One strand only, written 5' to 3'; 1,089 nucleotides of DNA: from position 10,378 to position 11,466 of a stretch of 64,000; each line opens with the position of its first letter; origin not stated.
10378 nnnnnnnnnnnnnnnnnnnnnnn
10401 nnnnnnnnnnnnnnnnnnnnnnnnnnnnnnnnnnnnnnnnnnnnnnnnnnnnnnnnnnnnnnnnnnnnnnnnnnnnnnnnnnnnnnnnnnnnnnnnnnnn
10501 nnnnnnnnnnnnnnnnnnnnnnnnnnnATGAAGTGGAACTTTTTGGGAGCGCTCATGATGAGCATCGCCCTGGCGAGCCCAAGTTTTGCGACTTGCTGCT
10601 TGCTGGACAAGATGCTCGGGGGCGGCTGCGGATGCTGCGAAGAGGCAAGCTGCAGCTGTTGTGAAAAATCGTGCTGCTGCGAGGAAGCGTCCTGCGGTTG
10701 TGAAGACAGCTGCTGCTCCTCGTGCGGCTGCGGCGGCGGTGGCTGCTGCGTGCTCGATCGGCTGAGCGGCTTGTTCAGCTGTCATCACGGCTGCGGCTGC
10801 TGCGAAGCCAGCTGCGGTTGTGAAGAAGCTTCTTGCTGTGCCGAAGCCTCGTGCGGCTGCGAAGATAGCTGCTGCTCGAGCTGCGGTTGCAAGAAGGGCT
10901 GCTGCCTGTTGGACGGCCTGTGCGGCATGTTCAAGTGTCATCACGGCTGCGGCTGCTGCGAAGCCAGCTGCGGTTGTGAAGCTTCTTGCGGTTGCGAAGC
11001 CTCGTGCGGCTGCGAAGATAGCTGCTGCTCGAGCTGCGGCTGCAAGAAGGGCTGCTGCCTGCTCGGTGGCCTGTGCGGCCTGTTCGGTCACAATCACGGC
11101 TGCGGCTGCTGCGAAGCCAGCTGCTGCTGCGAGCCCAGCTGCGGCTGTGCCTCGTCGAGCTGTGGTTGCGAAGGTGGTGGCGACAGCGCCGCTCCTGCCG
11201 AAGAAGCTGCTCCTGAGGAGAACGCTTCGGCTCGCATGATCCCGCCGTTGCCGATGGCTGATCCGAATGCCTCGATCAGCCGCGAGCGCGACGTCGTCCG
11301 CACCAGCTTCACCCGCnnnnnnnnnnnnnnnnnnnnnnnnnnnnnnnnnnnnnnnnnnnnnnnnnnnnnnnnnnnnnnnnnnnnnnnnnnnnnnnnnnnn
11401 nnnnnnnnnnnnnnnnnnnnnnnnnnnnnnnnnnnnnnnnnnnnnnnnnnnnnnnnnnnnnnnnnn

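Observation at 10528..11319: Secreted, about one-third-cysteine, three-repeat metallothionein-like protein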

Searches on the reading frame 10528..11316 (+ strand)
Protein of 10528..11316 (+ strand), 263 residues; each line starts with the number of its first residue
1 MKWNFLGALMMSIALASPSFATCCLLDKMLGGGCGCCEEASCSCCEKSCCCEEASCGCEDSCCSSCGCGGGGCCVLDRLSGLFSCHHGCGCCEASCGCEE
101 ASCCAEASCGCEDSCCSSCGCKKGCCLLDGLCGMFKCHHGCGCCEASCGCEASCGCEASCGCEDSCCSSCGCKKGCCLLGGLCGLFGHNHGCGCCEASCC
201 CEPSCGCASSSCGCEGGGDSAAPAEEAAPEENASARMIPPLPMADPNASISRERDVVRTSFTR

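Call 5: search_protein_families(library=pfam, proteins=[window:10528-11316:+], max_evalue=10)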
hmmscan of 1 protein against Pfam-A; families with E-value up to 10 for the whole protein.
window:10528-11316:+ (263 aa): 0 families

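Call 6: find_homologous_proteins(query=window:10528-11316:+, max_evalue=0.001)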
Query window:10528-11316:+ (263 aa): 78 proteins with E <= 0.001 among 4609 candidates.
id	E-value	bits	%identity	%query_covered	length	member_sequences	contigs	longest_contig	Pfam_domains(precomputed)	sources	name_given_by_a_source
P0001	7.1e-92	326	81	53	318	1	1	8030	-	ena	-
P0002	8.7e-88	313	96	25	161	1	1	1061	-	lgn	-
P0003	3.7e-58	215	76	56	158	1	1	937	-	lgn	-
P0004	8.6e-40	155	42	100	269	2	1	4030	-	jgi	jgi:hypothetical protein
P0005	3.9e-34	136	57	52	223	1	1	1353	-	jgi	jgi:hypothetical protein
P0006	3.9e-31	126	57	40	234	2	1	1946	-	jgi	jgi:hypothetical protein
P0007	1.2e-30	125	50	51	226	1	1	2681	-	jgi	jgi:hypothetical protein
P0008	2.0e-29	121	62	32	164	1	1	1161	-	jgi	jgi:hypothetical protein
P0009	5.6e-29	119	48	43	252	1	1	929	-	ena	-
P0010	2.9e-25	107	55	23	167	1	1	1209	-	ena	-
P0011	1.2e-22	99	46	62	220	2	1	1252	-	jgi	-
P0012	1.2e-22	99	44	80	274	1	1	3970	-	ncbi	-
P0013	2.0e-22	98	48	65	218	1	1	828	-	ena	-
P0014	2.2e-20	91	53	42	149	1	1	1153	-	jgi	jgi:hypothetical protein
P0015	8.5e-20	89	53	47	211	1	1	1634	-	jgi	-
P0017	4.8e-17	80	37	100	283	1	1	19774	-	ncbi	-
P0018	1.2e-15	76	50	57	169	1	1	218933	-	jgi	jgi:hypothetical protein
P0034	1.1e-9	56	36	72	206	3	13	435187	-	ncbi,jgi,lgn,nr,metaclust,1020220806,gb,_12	ncbi:MAG TPA: hypothetical protein EYG57_18055 [Planctomycetes bacterium]|nr:hypothetical protein [P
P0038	7.4e-9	53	30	60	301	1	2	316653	-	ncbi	-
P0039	7.4e-9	53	38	70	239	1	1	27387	PF13885.12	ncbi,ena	-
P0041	3.5e-8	51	43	60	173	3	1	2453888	-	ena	-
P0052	1.4e-7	49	35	100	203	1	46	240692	-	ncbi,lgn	-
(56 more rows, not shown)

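Call 7: search_protein_families(library=ncbifam, proteins=[window:10528-11316:+], max_evalue=10)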
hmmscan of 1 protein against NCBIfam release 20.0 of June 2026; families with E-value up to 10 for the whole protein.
window:10528-11316:+ (263 aa): 0 families

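Call 13: find_encoding_contigs(protein=P0034, flank=8000, max_places=2)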
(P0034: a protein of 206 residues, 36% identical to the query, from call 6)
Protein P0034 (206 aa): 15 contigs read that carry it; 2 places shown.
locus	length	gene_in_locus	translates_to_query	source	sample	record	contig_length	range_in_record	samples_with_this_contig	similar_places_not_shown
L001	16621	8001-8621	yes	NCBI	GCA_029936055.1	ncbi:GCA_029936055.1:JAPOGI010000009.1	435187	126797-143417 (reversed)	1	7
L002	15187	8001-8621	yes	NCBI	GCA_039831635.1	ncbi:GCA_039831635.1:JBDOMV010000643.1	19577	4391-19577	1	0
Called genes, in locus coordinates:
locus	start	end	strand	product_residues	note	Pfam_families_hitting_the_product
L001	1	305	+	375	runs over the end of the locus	PF00574:CLP_protease (faint), PF01343:Peptidase_S49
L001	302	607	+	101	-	-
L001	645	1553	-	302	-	-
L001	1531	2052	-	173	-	-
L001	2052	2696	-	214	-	PF07638:Sigma70_ECF, PF04542:Sigma70_r2, PF08281:Sigma70_r4_2, PF04545:Sigma70_r4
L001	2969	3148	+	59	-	-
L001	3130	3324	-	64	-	-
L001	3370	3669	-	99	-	-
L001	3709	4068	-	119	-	-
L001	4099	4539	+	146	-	-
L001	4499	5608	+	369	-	PF21016:RlmN_N, PF04055:Radical_SAM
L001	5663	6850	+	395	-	PF04389:Peptidase_M28, PF01546:Peptidase_M20, PF05343:Peptidase_M42 (weak), PF07687:M20_dimer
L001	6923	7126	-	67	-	-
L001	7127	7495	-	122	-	PF07883:Cupin_2 (weak)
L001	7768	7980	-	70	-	-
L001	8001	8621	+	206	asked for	-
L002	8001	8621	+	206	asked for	-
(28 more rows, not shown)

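Call 14: find_encoding_contigs(protein=P0038, flank=8000, max_places=2)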
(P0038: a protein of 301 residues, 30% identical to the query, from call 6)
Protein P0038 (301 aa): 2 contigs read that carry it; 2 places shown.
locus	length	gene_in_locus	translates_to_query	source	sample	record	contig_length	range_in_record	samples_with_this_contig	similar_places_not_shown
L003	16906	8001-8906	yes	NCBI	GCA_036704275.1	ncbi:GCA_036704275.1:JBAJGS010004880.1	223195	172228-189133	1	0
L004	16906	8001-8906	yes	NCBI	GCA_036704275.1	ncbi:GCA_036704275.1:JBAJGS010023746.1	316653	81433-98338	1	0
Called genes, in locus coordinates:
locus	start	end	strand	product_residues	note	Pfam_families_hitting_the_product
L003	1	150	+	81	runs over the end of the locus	-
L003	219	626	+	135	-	-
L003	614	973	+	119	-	-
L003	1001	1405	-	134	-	-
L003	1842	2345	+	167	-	-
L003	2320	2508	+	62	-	-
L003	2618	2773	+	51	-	-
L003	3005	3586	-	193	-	PF19302:DUF5915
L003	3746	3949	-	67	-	-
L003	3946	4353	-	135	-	-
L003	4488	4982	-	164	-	PF00133:tRNA-synt_1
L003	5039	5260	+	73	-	-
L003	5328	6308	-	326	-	PF00133:tRNA-synt_1, PF09334:tRNA-synt_1g (weak)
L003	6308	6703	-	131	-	-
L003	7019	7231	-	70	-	-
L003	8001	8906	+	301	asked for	-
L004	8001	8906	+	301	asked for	-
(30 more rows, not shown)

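Call 15: find_encoding_contigs(protein=P0052, flank=8000, max_places=2)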
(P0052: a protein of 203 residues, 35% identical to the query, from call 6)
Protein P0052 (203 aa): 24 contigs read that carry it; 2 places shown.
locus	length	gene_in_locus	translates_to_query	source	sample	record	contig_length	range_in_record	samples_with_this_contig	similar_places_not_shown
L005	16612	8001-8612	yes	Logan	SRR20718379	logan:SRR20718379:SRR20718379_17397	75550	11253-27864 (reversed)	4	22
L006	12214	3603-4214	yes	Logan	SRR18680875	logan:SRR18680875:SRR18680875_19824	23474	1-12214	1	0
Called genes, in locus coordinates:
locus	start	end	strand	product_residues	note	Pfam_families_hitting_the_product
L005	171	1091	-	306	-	-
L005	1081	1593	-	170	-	-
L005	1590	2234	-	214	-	PF07638:Sigma70_ECF (weak), PF04542:Sigma70_r2, PF08281:Sigma70_r4_2, PF04545:Sigma70_r4, PF22233:PhyR_sigma-like (weak)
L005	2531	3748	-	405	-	PF05343:Peptidase_M42 (faint), PF04389:Peptidase_M28, PF01546:Peptidase_M20, PF07687:M20_dimer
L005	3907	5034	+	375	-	PF21016:RlmN_N, PF04055:Radical_SAM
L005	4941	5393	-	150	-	-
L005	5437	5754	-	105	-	PF04324:Fer2_BFD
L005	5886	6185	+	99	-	-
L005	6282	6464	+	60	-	-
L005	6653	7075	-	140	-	PF00072:Response_reg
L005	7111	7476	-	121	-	PF07883:Cupin_2 (faint)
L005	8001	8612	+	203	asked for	-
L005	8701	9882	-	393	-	-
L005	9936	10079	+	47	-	-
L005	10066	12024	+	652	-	PF02602:HEM4, PF01208:URO-D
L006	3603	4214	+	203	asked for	-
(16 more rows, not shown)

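Call 21: find_related_loci(query=A2, collection=genome_contigs, flank=6000)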
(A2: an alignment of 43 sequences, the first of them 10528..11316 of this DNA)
Query A2 (263 aa) in genome_contigs; peptide patterns used: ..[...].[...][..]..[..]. (x = any residue, [..] = any of these).
551 stretches matched a pattern; 165 encode a relative of the query (tblastn E <= 1e-3); the best 80 are kept; 80 distinct loci.
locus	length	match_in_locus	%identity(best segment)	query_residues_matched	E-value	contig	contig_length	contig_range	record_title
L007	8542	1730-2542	45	1-263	3e-32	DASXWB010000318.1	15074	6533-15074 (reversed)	MAG TPA_asm: Lacipirellulaceae bacterium isolate SMAG_U4760 k141_285170, whole genome shotgun sequence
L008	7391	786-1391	52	1-214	5e-31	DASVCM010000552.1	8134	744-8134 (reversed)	MAG TPA_asm: Lacipirellula sp. isolate SMAG_U2006 k141_883745, whole genome shotgun sequence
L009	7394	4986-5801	44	1-263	9e-31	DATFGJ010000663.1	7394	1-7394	MAG TPA_asm: Lacipirellulaceae bacterium isolate SMAG_U8659 k141_1325912, whole genome shotgun sequence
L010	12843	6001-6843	50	1-263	5e-30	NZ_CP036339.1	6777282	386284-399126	Lacipirellula limnantheis strain I41 chromosome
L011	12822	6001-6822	50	1-263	1e-28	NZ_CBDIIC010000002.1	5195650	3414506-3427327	MAG: Lacipirellula sp. isolate a2072756-b066-4b48-b97c-da4b55fec2cc contig_2, whole genome shotgun sequence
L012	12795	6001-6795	42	1-217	1e-23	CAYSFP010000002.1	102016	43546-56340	MAG TPA_asm: uncultured Planctomycetaceae bacterium isolate SRP344714_co2_105 genome assembly, contig: NODE_419_length_1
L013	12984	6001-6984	36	1-263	9e-21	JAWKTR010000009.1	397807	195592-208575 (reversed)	MAG: Pirellulaceae bacterium isolate BC2.51 BC2.51.fa-9, whole genome shotgun sequence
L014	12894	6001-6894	36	1-263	1e-20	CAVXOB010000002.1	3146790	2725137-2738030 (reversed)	MAG: uncultured Planctomycetota bacterium isolate MFD01721.bin.1.88 genome assembly, contig: contig_10118, whole genome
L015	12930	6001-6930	36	1-263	3e-20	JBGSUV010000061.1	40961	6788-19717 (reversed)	MAG: Pirellulaceae bacterium isolate JTS-AC441 k141_3954131, whole genome shotgun sequence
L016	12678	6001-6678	36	1-256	4e-19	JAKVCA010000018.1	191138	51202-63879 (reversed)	MAG: Pirellulaceae bacterium isolate ALOHA_ZT_42 ZT-Pirellulaceae-3_18, whole genome shotgun sequence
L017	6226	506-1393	34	1-262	5e-19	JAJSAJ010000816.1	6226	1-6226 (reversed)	MAG: Planctomycetota bacterium isolate Dive96_bin4.48 k141_2613183, whole genome shotgun sequence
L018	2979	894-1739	36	1-263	3e-18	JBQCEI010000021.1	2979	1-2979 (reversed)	MAG: Aureliella sp. isolate bin122 k127_4297736, whole genome shotgun sequence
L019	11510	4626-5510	35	1-263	5e-18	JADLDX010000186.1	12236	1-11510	MAG: Pirellulaceae bacterium isolate SJ293 c_000000341387, whole genome shotgun sequence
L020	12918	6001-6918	37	1-263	6e-18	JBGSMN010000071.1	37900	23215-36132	MAG: Rhodopirellula sp. isolate JTS-AC231 k141_2304970, whole genome shotgun sequence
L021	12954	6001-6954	37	1-260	1e-17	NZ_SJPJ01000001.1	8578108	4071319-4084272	Novipirellula herctigrandis strain CA13 CA13_contig00001, whole genome shotgun sequence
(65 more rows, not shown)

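Call 29: find_encoding_contigs(protein=P0001, flank=5000, max_places=2)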
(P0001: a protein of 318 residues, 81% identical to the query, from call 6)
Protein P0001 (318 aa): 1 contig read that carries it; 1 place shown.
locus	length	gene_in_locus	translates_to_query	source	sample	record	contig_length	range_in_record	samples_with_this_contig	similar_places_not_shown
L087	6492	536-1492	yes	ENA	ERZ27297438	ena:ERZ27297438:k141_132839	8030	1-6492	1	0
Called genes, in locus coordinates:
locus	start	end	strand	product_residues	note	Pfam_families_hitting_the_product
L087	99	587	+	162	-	-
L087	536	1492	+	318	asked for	-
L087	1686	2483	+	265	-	-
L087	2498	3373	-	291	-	PF01052:FliMN_C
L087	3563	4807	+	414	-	PF02445:NadA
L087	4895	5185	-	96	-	-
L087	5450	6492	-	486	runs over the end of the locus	PF00724:Oxidored_FMN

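Call 30: find_encoding_contigs(protein=P0009, flank=2000, max_places=2)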
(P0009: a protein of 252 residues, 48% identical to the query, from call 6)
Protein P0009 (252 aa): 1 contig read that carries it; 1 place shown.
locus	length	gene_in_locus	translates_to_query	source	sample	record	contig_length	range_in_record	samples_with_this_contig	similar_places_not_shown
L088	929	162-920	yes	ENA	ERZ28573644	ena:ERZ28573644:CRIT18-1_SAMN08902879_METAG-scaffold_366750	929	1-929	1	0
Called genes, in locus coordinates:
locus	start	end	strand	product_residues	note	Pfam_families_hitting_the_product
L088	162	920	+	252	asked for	-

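Call 38: search_solved_structures(query=window:10528-11316:+, max_evalue=1)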
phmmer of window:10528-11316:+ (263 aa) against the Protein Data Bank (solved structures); distinct sequences matched with E-value up to 1: 0.

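Call 41: predict_structure(alignment_id=A2)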
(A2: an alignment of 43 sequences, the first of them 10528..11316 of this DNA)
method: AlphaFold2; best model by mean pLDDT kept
length: 263 residues; sequences in the alignment: 43
mean_pLDDT: 48.6   pTM: 0.22
mean pLDDT of the five models: 48.6, 47.8, 47.7, 45.1, 44.6
residues with pLDDT >= 90: 8; 70-90: 19; 50-70: 54; < 50: 182
segments of 3 or more residues with pLDDT < 50: 33-74, 76-112, 120-184, 186-214, 219-223
pLDDT, mean of each block of 10 residues (from residue 1): 89 77 57 47 42 35 39 46 40 40 38 48 46 41 35 39 40 38 42 37 44 49 52 64 71 65 59
secondary structure, 60 per line:
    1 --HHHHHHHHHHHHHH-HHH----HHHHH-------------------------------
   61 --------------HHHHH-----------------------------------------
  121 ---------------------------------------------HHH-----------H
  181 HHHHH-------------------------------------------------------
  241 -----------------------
elements in order: H3-16 H25-29 H75-79 H180-185

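Call 44: search_protein_representatives(alignment_id=A2)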
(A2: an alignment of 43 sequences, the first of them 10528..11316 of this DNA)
Query: 43 sequences, 233 profile positions. Proteins with E-value up to 0.001 (for the whole library): 577; up to 1e-10: 303; up to 1e-30: 52. The best 150 are listed.
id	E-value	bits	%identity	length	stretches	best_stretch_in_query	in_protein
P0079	3.2e-61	223.4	-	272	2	34-230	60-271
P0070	1.3e-57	211.6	-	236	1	1-224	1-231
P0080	2.5e-53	197.5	-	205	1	1-230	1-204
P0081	5.0e-53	196.6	-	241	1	1-230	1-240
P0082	5.5e-53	196.4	-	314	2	103-230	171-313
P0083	9.5e-53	195.6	-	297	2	1-185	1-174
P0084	2.8e-50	187.5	-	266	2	1-185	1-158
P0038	2.8e-50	187.5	-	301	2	1-147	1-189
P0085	6.0e-49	183.2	-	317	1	1-230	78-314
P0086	3.3e-46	174.2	-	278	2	35-230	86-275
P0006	2.9e-45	171.2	-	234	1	1-231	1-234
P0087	7.4e-45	169.8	-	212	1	1-228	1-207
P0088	2.2e-44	168.3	-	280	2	1-184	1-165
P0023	2.3e-44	168.2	-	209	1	1-230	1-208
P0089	4.1e-44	167.4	-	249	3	117-230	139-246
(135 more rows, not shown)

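Call 49: find_homologous_proteins(query=L020:6001-6924:+, max_evalue=1e-10)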
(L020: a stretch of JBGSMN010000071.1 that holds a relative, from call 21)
Query L020:6001-6924:+ (308 aa): 286 proteins with E <= 1e-10 among 3122 candidates; the best 120 are listed.
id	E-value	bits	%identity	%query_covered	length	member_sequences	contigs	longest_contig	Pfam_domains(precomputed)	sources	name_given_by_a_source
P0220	7.1e-89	316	61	100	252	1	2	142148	-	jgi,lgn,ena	-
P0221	3.8e-78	281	58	100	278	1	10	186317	-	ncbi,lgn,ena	-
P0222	4.3e-73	264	58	100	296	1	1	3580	-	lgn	-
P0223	2.1e-72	262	56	100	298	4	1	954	-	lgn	-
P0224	6.3e-68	247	55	100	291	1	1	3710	-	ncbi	-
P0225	2.5e-63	232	54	100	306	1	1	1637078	-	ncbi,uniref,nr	ncbi:hypothetical protein Poly41_12050 [Novipirellula artificiosorum]|uniref:Uncharacterized protein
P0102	1.4e-62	230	55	100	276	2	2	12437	-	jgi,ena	-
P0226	5.5e-61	225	53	100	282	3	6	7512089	-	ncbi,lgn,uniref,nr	ncbi:hypothetical protein CA51_05110 [Rosistilla oblonga]|uniref:Uncharacterized protein n=1 Tax=Ros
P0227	1.7e-49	187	51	100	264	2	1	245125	-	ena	-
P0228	3.1e-48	183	52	91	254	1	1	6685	-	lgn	-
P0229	3.6e-47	179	49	100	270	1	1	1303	-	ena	-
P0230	1.4e-46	177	47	100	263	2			-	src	-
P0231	2.8e-46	176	52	100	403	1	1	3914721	-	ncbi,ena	-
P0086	1.2e-43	167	43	100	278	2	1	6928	-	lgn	-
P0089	6.8e-43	165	52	100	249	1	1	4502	-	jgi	-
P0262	8.0e-29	119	44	100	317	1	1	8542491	-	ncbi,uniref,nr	ncbi:hypothetical protein K227x_06970 [Rubripirellula lacrimiformis]|uniref:Stigma-specific protein,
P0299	1.0e-22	99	43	54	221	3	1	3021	PF13885.12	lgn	-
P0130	1.3e-22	98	48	16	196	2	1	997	PF13885.12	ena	-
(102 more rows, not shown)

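Call 56: find_encoding_contigs(protein=P0041, flank=8000, max_places=1)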
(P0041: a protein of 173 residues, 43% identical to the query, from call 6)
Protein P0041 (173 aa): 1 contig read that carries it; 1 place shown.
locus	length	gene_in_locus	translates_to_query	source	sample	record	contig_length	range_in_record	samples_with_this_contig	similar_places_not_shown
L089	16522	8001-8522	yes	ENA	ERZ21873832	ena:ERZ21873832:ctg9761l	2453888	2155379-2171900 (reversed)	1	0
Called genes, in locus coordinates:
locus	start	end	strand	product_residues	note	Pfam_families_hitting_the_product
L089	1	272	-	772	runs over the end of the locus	PF09099:Qn_am_d_aIII (faint), PF04151:PPC (weak)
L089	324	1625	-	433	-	PF07394:DUF1501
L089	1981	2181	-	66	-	PF02599:CsrA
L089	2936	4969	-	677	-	PF03193:RsgA_GTPase (faint), PF01926:MMR_HSR1, PF02421:FeoB_N, PF07670:Gate, PF07664:FeoB_C, PF07670:Gate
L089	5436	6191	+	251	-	PF00106:adh_short, PF23441:SDR, PF08659:KR, PF13561:adh_short_C2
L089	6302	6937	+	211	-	-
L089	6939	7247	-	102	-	PF01627:Hpt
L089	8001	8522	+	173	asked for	-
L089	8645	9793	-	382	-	PF00578:AhpC-TSA, PF08534:Redoxin, PF00085:Thioredoxin (weak), PF13905:Thioredoxin_8 (weak)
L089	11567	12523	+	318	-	PF01764:Lipase_3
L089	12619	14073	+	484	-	PF00724:Oxidored_FMN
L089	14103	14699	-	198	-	PF00196:GerE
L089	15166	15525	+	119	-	PF01329:Pterin_4a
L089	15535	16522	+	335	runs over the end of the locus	PF08240:ADH_N, PF00107:ADH_zinc_N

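Call 57: find_encoding_contigs(protein=P0018, flank=8000, max_places=1)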
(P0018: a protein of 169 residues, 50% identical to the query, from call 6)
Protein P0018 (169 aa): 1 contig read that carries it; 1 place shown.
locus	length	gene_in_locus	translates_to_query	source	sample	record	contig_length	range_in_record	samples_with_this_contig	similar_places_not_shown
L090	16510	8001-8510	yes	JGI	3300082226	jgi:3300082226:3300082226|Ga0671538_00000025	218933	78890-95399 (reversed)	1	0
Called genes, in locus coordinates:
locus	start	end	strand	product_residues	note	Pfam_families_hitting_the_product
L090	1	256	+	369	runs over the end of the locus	PF07963:N_methyl, PF07596:SBP_bac_10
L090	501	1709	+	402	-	-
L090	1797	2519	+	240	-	-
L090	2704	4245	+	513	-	PF00884:Sulfatase, PF01663:Phosphodiest, PF16347:SGSH_C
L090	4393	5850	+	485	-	PF10091:Glycoamylase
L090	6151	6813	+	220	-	PF04264:YceI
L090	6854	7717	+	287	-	-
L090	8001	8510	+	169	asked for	-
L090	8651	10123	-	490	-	PF07394:DUF1501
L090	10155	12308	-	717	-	PF07635:PSCyt1, PF07583:PSCyt2, PF07587:PSD1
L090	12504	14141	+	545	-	PF07643:DUF1598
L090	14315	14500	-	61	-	-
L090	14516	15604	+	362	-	-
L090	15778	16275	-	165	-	-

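Call 73: list_cluster_members(proteins=[window:10528-11316:+, P0221, P0225, P0226, P0262, P0012, P0017, P0231])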
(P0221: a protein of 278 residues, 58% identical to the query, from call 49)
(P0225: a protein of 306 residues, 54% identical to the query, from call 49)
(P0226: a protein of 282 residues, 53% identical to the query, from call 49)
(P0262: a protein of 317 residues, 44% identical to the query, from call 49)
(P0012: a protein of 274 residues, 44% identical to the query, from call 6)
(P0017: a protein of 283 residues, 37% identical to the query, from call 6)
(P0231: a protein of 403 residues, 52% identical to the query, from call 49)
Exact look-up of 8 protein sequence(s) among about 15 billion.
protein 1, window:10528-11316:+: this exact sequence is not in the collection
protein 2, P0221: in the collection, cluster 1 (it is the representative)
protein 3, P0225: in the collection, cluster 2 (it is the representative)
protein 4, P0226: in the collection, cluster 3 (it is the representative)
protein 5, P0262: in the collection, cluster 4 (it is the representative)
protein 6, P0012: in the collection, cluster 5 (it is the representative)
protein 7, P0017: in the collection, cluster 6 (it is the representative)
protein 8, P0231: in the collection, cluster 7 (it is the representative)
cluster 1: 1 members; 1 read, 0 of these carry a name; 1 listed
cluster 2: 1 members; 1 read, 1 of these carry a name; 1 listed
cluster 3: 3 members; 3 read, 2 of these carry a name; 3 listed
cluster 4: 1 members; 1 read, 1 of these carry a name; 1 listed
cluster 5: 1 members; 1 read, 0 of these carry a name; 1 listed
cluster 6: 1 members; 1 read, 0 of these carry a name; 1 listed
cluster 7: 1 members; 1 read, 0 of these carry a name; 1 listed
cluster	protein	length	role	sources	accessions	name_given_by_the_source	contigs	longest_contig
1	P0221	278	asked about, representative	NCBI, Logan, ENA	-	-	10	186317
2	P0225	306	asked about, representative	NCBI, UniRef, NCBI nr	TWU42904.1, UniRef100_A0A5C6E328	hypothetical protein Poly41_12050 [Novipirellula artificiosorum] | Uncharacterized protein n=1 Tax=Novipirellula artificiosorum TaxID=2528016 ...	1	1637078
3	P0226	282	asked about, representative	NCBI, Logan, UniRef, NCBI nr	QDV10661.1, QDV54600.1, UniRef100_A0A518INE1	hypothetical protein CA51_05110 [Rosistilla oblonga] | Uncharacterized protein n=1 Tax=Rosistilla oblonga TaxID=2527990 RepID=A0A518INE1_9BACT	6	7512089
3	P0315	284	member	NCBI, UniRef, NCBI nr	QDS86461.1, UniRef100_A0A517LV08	hypothetical protein EC9_06230 [Rosistilla ulvae] | Uncharacterized protein n=1 Tax=Rosistilla ulvae TaxID=1930277 RepID=A0A517LV08_9BACT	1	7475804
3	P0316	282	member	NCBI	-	-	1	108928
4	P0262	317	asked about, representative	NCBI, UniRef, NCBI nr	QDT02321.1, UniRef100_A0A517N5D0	hypothetical protein K227x_06970 [Rubripirellula lacrimiformis] | Stigma-specific protein, Stig1 n=1 Tax=Rubripirellula lacrimiformis TaxID=1930273 ...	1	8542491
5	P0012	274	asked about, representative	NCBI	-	-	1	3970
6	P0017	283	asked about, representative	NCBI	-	-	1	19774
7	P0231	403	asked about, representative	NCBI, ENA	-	-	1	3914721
